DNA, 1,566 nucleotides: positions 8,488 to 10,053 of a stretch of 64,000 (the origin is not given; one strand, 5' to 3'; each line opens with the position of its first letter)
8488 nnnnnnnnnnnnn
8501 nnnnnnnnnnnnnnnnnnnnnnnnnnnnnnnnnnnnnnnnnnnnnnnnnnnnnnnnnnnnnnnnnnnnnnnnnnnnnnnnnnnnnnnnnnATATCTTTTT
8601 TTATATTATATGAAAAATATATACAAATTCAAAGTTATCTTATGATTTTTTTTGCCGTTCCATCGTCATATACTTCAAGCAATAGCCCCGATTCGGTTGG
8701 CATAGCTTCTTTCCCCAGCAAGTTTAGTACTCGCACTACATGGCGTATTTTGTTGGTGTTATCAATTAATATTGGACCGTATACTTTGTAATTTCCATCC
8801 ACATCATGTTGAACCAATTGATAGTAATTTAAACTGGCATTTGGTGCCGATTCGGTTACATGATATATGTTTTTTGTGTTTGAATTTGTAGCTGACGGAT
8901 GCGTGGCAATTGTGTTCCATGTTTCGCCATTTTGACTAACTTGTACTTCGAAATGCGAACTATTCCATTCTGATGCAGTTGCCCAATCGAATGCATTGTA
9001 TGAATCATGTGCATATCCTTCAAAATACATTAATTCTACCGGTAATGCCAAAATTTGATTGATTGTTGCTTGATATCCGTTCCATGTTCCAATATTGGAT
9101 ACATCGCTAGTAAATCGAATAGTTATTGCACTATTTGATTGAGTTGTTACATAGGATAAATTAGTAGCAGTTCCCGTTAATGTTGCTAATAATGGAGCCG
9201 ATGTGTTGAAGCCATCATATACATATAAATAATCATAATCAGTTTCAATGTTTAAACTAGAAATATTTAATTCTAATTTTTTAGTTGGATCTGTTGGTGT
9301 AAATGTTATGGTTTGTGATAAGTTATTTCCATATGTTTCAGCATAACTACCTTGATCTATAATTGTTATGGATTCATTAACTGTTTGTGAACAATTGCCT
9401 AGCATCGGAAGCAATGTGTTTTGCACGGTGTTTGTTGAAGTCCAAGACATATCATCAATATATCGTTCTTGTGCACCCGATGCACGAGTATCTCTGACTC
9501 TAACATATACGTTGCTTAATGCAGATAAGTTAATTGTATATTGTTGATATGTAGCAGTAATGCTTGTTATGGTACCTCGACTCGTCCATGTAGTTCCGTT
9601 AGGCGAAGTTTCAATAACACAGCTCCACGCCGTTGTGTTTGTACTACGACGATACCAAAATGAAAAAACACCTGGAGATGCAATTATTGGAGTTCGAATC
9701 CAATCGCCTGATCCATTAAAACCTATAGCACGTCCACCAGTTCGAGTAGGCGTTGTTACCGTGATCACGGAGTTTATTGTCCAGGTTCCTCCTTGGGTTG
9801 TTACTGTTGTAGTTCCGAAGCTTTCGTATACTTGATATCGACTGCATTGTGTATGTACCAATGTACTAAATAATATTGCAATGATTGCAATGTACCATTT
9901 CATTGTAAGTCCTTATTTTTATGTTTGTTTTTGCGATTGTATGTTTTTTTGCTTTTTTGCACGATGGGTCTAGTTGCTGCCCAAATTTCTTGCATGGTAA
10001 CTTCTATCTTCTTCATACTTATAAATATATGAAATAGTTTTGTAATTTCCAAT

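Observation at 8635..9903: Phage protein with a host-type T9SS C-terminal sorting signal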

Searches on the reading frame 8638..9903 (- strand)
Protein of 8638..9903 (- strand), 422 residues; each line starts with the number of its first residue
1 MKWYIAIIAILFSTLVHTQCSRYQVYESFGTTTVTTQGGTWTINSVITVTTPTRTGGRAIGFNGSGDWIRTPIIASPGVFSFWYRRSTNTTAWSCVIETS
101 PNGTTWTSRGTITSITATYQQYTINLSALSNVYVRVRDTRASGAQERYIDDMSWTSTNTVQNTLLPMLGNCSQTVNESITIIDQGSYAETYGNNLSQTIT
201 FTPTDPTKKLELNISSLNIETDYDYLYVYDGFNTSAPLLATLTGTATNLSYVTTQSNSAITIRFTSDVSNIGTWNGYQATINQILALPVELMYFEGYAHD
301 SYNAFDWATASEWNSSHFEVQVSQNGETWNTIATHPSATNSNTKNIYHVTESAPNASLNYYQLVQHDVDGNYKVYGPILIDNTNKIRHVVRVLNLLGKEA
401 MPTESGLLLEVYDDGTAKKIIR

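Call 3: search_protein_families(library=pfam, proteins=[window:8638-9903:-], max_evalue=10)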
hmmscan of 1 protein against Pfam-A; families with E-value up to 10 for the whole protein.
window:8638-9903:- (422 aa): 5 families
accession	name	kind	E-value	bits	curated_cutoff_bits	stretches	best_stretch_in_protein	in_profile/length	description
PF00431.26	CUB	-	8.3e-08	33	21.4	1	171-270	1-101/110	CUB domain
PF22633.2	F5_F8_type_C_2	-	0.0003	21.8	27.8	2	306-346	38-79/91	NedA-like, galactose-binding domain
PF24801.1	FNIII-A_GpJ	-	0.0016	19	27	1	87-162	46-125/126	Tip attachment protein J,FNIII-A domain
PF00754.31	F5_F8_type_C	-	0.0029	18.2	28.2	2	312-346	60-94/127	F5/8 type C domain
PF25788.1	Ig_Rha78A_N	-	2.9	8.6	27.4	1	86-159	31-98/105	Rha78A-like, N-terminal immunoglobulin domain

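Call 4: search_protein_families(library=ncbifam, proteins=[window:8638-9903:-], max_evalue=10)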
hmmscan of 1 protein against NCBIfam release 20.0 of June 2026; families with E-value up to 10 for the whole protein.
window:8638-9903:- (422 aa): 1 family
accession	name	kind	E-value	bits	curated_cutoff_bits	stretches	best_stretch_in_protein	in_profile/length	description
NF000464.2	blaOXA-143_like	exception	0.053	12.7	610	1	176-254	51-132/275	OXA-143 family carbapenem-hydrolyzing class D beta-lactamase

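Call 5: search_protein_families(library=phrogs, proteins=[window:8638-9903:-], max_evalue=10)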
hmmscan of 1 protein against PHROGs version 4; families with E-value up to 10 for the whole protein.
window:8638-9903:- (422 aa): 1 family
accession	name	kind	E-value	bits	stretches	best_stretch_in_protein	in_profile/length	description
phrog_20734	-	unknown function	0.17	13.3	1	112-153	20-59/90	-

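Call 7: find_homologous_proteins(query=window:8638-9903:-, max_evalue=0.001)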
Query window:8638-9903:- (422 aa): 290 proteins with E <= 0.001 among 6858 candidates; the best 120 are listed.
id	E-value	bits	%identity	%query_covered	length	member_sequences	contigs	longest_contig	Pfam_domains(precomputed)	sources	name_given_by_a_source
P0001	2.9e-277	937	100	100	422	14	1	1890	PF00431.27,PF22633.4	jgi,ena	-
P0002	1.1e-245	833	90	100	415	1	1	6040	-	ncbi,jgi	jgi:hypothetical protein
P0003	4.2e-228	775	82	100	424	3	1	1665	PF00431.27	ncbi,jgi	jgi:hypothetical protein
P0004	1.7e-219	747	79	100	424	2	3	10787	PF00431.27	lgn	-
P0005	3.7e-209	713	74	100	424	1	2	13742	PF00431.27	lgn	-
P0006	3.9e-209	713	78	98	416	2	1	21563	PF00431.27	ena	-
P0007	2.5e-203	694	74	100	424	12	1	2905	PF00431.27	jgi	jgi:hypothetical protein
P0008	1.5e-201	688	72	100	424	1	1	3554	PF00431.27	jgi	jgi:hypothetical protein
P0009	3.3e-201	687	75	96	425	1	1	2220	PF00431.27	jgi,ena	-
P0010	1.3e-200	685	72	100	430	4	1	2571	PF00431.27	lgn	-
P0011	8.7e-198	676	71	100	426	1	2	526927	PF00431.27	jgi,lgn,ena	-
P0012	6.8e-197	673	74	96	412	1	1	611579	PF00431.27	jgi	jgi:hypothetical protein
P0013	8.7e-196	669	71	100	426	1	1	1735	PF00431.27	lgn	-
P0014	9.5e-196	669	71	100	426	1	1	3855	PF00431.27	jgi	jgi:hypothetical protein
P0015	1.5e-195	668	73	96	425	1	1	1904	PF00431.27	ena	-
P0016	4.4e-190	650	69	100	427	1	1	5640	PF00431.27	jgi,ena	-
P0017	4.9e-181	620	65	100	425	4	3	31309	PF00431.27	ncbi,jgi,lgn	jgi:hypothetical protein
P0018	6.6e-180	617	64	100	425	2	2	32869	PF00431.27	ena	-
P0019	2.5e-179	615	73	89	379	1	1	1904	PF00431.27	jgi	jgi:hypothetical protein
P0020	5.4e-179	614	68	96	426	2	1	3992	PF00431.27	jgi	jgi:hypothetical protein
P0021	9.2e-179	613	67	96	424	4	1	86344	PF00431.27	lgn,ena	-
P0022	5.5e-169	581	60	100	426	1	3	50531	PF00431.27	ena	-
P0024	8.8e-168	577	60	98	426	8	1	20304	PF00431.27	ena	-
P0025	4.3e-167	575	63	96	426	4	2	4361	PF00431.27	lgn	-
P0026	4.4e-166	571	61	100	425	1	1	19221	PF00431.27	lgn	-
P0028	1.2e-163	563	60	99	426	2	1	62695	PF00431.27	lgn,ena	-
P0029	5.3e-162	558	61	96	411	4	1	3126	PF00431.27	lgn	-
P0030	8.5e-162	557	59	99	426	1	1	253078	PF00431.27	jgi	-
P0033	1.6e-155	536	61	100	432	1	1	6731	PF00431.27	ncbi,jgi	jgi:hypothetical protein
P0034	2.9e-151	522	54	67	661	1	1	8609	PF00431.27,PF20009.5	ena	-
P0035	7.5e-151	521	55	64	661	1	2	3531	PF00431.27,PF20009.5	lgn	-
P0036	4.1e-147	509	53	100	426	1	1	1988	PF00431.27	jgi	-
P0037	2.9e-145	503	53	100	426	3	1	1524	PF00431.27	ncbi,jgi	-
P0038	6.7e-143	495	53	100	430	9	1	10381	PF00431.27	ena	-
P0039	3.1e-142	493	55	96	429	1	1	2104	PF00431.27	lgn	-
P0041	1.5e-141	490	54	100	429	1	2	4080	PF00431.27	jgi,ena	jgi:hypothetical protein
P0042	5.6e-141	489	62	82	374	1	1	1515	PF00431.27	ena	-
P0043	8.8e-141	488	52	100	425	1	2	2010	PF00431.27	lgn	-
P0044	2.0e-140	487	53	100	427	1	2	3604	PF00431.27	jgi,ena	-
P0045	2.4e-140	486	53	100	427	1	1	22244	PF00431.27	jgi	-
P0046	4.2e-140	486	55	97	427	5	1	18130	PF00431.27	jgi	jgi:hypothetical protein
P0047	4.2e-140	486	54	100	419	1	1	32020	PF00431.27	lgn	-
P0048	4.2e-140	486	52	97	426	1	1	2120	PF00431.27,PF22633.4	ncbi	-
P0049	7.4e-140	485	52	100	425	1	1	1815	PF00431.27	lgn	-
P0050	1.3e-139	484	53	100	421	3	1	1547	PF00431.27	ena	-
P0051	1.5e-139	484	52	100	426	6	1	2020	PF00431.27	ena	-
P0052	6.8e-139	482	51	96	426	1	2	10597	PF00431.27,PF22633.4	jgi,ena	jgi:hypothetical protein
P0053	1.6e-138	480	52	100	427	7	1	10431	PF00431.27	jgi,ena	-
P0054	3.5e-138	479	50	99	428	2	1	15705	PF00431.27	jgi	jgi:hypothetical protein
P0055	6.3e-138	478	52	100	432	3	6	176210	PF00431.27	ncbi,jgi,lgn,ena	jgi:hypothetical protein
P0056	1.6e-137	477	49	99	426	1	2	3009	PF00431.27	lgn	-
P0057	2.2e-137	477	52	100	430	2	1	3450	PF00431.27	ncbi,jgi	jgi:hypothetical protein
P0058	2.8e-137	476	52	99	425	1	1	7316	PF00431.27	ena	-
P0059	3.3e-137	476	50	99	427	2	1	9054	PF00431.27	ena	-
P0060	2.6e-136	473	52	97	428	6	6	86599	PF00431.27,PF22633.4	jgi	jgi:hypothetical protein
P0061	1.3e-135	471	61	67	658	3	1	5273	PF00431.27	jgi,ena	jgi:hypothetical protein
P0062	9.1e-135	468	50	99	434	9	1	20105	PF00431.27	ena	-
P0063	1.3e-134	468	58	67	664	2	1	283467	PF00431.27,PF20009.5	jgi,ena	jgi:hypothetical protein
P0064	2.9e-134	466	61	64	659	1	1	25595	PF00431.27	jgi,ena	jgi:hypothetical protein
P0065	5.4e-134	466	61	64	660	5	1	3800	PF00754.32,PF00431.27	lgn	-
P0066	7.1e-134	465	54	70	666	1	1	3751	PF00431.27,PF20009.5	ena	-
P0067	1.1e-133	465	57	68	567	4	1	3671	PF00431.27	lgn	-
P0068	5.2e-133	462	61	64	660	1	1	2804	PF00431.27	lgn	-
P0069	5.7e-133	462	58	65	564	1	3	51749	PF00431.27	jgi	jgi:hypothetical protein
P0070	7.9e-132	458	57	67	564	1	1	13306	PF00431.27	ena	-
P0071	3.1e-131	456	50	100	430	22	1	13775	PF00431.27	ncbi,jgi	jgi:hypothetical protein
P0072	3.5e-131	456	59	67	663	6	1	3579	PF00431.27,PF20009.5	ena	-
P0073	5.0e-131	456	59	64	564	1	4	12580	PF00431.27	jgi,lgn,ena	jgi:hypothetical protein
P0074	8.9e-131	455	60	64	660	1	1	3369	PF00431.27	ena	-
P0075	9.4e-131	455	58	64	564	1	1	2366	PF00431.27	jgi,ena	-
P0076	1.0e-130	455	59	66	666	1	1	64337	PF00431.27,PF20009.5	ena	-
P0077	1.2e-130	454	60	64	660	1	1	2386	PF00431.27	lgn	-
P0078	1.5e-130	454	57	66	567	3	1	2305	PF00431.27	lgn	-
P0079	2.0e-130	454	51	96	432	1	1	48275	PF00431.27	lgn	-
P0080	2.1e-130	454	56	67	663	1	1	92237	PF00431.27,PF20009.5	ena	-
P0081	2.1e-130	454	59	63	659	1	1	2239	PF00431.27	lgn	-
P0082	3.1e-130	453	57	67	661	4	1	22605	PF00431.27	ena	-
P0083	3.4e-130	453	58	64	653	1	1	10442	PF00431.27,PF20009.5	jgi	jgi:hypothetical protein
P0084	6.4e-130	452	58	67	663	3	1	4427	PF00431.27,PF20009.5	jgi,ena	jgi:hypothetical protein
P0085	8.3e-130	452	50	100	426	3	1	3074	PF00431.27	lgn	-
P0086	1.2e-129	451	50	100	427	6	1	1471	PF00431.27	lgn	-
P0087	1.4e-129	451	59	66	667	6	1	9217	PF00431.27,PF20009.5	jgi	jgi:hypothetical protein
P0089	1.9e-129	451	57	67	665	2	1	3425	PF00431.27,PF20009.5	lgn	-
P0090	3.8e-129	450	50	100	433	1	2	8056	PF00431.27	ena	-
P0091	6.9e-129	449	59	66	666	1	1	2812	PF00431.27,PF20009.5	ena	-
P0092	1.1e-128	448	59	64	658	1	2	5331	PF00431.27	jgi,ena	jgi:hypothetical protein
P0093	5.0e-128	446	50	100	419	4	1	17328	PF00431.27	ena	-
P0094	1.0e-127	445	58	66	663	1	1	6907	PF00431.27,PF20009.5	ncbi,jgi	jgi:hypothetical protein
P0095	1.4e-127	444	58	66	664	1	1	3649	PF00431.27,PF20009.5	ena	-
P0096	1.5e-127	444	58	66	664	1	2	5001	PF00431.27,PF20009.5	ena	-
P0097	1.6e-127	444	59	67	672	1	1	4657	PF00431.27,PF20009.5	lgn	-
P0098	2.2e-127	444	59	64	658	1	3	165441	PF00431.27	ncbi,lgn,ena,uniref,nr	ncbi:CUB domain [uncultured Caudovirales phage]|uniref:CUB domain n=1 Tax=uncultured Caudovirales ph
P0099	2.9e-127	443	59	66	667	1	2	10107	PF00431.27,PF20009.5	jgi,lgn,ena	jgi:hypothetical protein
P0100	3.6e-127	443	58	67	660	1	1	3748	PF00431.27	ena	-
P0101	3.8e-127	443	57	67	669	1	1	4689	PF00431.27,PF20009.5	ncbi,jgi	jgi:hypothetical protein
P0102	4.2e-127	443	59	66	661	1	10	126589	PF00431.27,PF20009.5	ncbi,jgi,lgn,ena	jgi:hypothetical protein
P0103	4.5e-127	443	58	66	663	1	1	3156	PF00431.27,PF20009.5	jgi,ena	jgi:hypothetical protein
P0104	5.2e-127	443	59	67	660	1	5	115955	PF00431.27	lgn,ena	-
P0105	7.6e-127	442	58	66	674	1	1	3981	PF00431.27,PF20009.5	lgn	-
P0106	8.4e-127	442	58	67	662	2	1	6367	PF00431.27,PF20009.5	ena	-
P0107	9.5e-127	442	58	67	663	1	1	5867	PF00431.27,PF20009.5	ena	-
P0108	1.6e-126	441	58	66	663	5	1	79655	PF00431.27,PF20009.5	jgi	-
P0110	2.1e-126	441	60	64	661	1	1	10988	PF00431.27,PF20009.5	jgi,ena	-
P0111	3.3e-126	440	57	67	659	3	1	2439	PF00431.27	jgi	-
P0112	3.5e-126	440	59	66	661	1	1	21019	PF00431.27,PF20009.5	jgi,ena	-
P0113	4.1e-126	440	57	66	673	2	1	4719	PF00431.27,PF20009.5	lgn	-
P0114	5.5e-126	439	58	66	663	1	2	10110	PF00431.27,PF20009.5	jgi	-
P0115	5.6e-126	439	58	66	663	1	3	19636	PF00431.27,PF20009.5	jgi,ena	jgi:hypothetical protein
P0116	1.4e-125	438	58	66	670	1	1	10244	PF00431.27,PF20009.5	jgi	jgi:hypothetical protein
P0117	2.2e-125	437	58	66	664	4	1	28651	PF00431.27,PF20009.5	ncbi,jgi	jgi:hypothetical protein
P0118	2.3e-125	437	59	63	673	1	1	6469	PF00431.27,PF20009.5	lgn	-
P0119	2.5e-125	437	56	66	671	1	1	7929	PF00431.27,PF20009.5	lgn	-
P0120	3.9e-125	436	55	68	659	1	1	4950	PF00431.27,PF23759.2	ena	-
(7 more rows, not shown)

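Call 8: search_dna_similar(query=window:8638-9903:-, collection=phages, mode=protein, max_rows=25)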
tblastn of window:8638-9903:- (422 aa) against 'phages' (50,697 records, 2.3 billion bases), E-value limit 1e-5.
Records with a match: 2; places in all: 2; records where one place covers at least 80% of the query: 0.
Best place of each record, by identity: <60% 2.
By first word of the organism name: uncultured 2.
By host as written in the record: - 2.
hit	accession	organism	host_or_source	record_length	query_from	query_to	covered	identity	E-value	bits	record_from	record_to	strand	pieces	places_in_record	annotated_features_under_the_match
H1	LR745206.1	uncultured phage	metagenomic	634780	307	419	27%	30.7%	1e-8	64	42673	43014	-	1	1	record has no annotation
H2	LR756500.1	uncultured phage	metagenomic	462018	287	375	21%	36.0%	1e-6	57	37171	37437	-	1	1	record has no annotation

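Call 13: search_protein_families(library=ncbifam, alignment_id=A1, max_evalue=10)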
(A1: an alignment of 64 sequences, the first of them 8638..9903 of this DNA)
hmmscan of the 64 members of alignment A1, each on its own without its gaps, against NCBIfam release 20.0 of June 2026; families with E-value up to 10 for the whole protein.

A. member 1, window:8638-9903:- (422 aa): 1 family
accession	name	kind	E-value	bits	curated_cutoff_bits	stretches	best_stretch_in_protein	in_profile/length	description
NF000464.2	blaOXA-143_like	exception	0.053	12.7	610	1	176-254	51-132/275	OXA-143 family carbapenem-hydrolyzing class D beta-lactamase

B. families by the number of members that match (of 64 scanned): 15 families
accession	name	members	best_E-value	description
NF049843.1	BdpA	17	0.0076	BAR domain-like protein A BdpA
NF000464.2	blaOXA-143_like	9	0.014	OXA-143 family carbapenem-hydrolyzing class D beta-lactamase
NF038128.1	choice_anch_J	7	1.7e-06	choice-of-anchor J domain-containing protein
NF038333.1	blaOXA-679_like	4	0.021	OXA-679 family carbapenem-hydrolyzing class D beta-lactamase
NF000436.2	blaOXA-134_like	4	0.15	OXA-134 family carbapenem-hydrolyzing class D beta-lactamase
NF047953.1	PBSXProtXepA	3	0.057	phage-like element PBSX protein XepA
NF011908.0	PRK15381.1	1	0.051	type III secretion system effector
NF009304.0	PRK12661.1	1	0.071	putative monovalent cation/H+ antiporter subunit C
NF000435.2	blaOXA-61_like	1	0.1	OXA-61 family class D beta-lactamase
NF045666.1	DVU1553_fam_AMP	1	0.1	DVU_1553 family AMP-dependent CoA ligase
NF038115.1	SVAGG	1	0.17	SVAGG family GlyGly-CTERM protein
NF045978.1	ComEA_MAG0490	1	0.27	MAG0490 family ComEA-like DNA-binding protein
NF040904.1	PhrA_Strep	1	0.36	PhrA family quorum-sensing system peptide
NF038029.1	LP_plasma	1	3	lipoprotein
NF052634.1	Riean_0653_fam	1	6.6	Riean_0653 family protein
